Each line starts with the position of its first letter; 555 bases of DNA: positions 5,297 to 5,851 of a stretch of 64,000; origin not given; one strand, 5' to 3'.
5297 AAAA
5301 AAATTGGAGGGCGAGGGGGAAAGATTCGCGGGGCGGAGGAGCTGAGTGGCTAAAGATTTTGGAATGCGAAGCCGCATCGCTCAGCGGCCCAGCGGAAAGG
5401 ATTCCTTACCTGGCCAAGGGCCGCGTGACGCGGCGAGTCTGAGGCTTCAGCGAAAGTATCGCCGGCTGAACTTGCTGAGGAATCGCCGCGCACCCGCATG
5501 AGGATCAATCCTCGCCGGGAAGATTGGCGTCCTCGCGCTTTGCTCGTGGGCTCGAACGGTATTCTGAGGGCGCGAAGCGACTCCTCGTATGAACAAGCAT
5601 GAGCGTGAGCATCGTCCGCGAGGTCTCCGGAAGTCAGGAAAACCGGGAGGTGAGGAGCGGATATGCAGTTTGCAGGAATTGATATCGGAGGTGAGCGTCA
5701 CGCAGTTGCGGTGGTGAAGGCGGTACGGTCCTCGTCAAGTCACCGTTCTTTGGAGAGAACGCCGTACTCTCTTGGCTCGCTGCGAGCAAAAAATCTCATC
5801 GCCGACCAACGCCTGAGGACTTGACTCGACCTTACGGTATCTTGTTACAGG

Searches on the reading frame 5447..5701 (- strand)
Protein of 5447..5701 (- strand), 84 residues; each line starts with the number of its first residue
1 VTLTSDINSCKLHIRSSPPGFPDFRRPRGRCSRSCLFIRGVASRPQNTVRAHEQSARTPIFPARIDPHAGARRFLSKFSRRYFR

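Call 43: search_protein_families(library=pfam, proteins=[window:5447-5701:-], max_evalue=0.05)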
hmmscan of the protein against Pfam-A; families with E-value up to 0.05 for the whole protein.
window:5447-5701:- (84 aa): 1 family
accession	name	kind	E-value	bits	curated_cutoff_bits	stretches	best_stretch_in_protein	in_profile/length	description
PF17692.6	DUF5538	-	0.0071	17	25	1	10-67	66-121/128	Family of unknown function (DUF5538)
